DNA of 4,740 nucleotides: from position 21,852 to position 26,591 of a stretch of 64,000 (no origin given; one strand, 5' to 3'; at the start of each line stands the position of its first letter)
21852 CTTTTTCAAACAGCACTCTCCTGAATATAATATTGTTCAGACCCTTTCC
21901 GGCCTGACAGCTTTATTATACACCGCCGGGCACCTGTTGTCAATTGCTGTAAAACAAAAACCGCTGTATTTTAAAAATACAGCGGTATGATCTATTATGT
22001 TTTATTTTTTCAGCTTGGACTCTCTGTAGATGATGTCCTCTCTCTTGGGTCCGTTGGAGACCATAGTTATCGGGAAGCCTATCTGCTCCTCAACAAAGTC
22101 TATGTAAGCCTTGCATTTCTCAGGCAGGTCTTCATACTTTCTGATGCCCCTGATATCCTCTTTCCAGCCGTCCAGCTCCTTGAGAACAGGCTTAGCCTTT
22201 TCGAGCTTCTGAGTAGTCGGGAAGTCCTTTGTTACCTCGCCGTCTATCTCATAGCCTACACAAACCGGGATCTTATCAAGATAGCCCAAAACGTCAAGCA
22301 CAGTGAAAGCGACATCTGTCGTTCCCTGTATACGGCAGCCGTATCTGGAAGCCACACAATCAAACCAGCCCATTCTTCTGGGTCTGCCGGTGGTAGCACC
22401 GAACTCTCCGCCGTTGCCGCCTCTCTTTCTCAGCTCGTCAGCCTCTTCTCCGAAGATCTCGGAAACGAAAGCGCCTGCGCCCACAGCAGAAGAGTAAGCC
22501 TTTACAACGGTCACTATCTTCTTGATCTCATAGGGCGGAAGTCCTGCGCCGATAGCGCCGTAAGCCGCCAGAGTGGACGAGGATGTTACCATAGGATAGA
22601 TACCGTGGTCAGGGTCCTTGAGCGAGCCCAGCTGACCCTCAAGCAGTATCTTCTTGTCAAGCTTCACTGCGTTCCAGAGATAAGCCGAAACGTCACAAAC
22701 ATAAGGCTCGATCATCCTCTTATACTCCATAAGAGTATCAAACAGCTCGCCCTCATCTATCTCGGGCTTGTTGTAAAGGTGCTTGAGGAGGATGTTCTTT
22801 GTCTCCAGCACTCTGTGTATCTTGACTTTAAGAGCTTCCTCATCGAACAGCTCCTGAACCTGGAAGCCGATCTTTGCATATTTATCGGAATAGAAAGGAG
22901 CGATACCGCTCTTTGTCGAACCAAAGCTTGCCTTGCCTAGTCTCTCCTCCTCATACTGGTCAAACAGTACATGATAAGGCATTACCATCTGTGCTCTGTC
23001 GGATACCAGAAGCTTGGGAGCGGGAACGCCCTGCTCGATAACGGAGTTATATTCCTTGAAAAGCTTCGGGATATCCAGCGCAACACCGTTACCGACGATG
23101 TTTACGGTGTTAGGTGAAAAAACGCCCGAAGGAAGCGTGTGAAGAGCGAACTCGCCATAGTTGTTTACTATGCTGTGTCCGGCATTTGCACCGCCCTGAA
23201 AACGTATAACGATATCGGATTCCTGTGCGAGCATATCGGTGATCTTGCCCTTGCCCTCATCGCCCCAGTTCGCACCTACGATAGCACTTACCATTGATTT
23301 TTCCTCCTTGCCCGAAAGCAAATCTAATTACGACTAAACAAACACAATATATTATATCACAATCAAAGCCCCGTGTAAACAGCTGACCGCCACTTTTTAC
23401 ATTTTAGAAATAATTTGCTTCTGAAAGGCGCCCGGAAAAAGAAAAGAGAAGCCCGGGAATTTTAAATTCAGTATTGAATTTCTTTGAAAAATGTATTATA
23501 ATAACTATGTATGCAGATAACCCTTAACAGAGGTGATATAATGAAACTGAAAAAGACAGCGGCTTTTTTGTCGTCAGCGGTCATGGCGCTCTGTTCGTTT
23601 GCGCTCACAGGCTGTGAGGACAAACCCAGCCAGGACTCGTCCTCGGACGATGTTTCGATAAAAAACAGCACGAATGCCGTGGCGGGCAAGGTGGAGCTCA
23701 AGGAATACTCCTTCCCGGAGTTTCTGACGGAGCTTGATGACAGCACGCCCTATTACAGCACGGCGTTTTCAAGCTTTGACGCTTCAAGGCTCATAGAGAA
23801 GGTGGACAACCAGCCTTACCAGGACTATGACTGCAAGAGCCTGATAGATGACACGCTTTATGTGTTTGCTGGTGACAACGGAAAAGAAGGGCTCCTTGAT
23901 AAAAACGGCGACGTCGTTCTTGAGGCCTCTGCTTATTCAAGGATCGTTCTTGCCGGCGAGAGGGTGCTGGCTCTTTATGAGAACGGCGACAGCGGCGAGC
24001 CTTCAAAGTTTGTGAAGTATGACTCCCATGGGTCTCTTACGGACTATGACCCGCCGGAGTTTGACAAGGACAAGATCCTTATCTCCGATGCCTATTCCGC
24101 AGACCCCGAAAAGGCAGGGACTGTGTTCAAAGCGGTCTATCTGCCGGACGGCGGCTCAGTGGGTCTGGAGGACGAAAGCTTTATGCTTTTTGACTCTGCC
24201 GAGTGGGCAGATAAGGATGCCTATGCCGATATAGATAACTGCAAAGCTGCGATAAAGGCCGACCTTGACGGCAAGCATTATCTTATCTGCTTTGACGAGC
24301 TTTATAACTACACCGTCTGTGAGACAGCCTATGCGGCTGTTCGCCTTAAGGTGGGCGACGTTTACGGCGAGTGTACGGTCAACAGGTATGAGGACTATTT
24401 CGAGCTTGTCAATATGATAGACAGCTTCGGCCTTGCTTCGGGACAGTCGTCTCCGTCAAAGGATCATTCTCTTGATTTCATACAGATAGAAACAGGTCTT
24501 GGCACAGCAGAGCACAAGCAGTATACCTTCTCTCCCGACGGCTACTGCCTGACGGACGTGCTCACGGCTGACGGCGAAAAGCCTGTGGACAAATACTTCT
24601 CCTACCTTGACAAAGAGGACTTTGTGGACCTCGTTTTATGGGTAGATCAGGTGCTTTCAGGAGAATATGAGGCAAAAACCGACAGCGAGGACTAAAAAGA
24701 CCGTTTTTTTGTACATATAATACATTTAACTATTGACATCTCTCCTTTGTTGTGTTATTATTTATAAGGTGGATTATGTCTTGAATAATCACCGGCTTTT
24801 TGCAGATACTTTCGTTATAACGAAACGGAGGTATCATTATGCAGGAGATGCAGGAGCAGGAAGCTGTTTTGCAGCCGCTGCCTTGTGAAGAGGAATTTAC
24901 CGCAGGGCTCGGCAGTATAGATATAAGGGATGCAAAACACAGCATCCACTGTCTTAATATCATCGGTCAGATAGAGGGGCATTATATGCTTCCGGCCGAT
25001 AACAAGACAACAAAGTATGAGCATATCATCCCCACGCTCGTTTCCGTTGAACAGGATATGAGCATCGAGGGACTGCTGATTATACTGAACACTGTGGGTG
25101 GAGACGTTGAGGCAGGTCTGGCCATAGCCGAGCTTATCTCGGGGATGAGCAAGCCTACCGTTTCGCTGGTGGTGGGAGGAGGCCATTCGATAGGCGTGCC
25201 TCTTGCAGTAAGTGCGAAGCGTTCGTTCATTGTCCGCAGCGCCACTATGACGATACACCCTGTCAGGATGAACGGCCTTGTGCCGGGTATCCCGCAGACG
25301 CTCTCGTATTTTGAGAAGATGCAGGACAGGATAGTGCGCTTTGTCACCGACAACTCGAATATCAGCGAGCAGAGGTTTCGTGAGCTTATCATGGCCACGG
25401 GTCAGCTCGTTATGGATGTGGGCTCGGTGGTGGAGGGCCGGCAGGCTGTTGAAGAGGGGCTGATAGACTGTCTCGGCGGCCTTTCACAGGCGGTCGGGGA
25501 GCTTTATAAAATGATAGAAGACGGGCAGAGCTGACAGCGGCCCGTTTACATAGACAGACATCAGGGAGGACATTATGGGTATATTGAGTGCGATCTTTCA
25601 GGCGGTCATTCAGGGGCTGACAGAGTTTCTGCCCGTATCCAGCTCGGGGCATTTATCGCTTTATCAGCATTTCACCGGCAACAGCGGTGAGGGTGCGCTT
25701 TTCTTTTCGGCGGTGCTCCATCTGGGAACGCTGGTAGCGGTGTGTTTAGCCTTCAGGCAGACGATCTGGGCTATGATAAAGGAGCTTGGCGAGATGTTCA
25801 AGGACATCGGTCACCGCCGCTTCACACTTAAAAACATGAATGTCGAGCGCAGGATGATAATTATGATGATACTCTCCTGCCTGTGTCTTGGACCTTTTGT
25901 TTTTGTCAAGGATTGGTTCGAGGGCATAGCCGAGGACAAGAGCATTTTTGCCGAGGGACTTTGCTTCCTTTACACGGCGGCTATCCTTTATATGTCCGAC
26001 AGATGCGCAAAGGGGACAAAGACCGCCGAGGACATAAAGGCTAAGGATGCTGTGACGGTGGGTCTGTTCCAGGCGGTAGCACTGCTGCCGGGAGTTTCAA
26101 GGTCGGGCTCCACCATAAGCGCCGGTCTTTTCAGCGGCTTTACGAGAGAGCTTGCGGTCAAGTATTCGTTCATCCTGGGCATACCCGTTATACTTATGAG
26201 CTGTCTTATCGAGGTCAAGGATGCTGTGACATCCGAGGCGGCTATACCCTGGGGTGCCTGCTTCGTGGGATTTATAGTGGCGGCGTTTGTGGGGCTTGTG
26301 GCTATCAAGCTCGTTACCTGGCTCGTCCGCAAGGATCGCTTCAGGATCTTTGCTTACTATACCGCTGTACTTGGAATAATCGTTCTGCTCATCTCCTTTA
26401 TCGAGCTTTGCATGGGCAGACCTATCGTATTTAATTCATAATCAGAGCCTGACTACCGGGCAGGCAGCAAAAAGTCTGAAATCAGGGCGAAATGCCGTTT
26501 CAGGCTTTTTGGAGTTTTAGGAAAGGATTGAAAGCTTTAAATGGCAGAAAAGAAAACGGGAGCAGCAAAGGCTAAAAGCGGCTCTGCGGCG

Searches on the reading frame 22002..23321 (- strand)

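Call 46: search_protein_families(library=pfam, proteins=[window:22002-23321:-], max_evalue=0.0001)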
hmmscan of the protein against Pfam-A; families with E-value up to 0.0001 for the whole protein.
window:22002-23321:- (439 aa): 1 family
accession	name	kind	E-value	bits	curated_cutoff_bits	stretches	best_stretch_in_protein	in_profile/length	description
PF00709.27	Adenylsucc_synt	-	1.3e-162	541.7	27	1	13-431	1-416/416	Adenylosuccinate synthetase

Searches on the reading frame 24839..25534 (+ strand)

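Call 46: search_protein_families(library=pfam, proteins=[window:24839-25534:+], max_evalue=0.0001)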
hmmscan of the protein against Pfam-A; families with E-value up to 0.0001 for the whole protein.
window:24839-25534:+ (231 aa): 1 family
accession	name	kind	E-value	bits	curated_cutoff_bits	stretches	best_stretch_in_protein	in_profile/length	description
PF00574.28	CLP_protease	-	2.6e-20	73.5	20.2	1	45-210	13-176/182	Clp protease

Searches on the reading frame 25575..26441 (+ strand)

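Call 46: search_protein_families(library=pfam, proteins=[window:25575-26441:+], max_evalue=0.0001)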
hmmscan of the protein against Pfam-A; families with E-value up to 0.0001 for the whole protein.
window:25575-26441:+ (288 aa): 1 family
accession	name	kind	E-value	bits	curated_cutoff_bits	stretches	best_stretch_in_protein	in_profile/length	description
PF02673.24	BacA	-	7.6e-70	236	33.4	1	6-269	1-257/257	Bacitracin resistance protein BacA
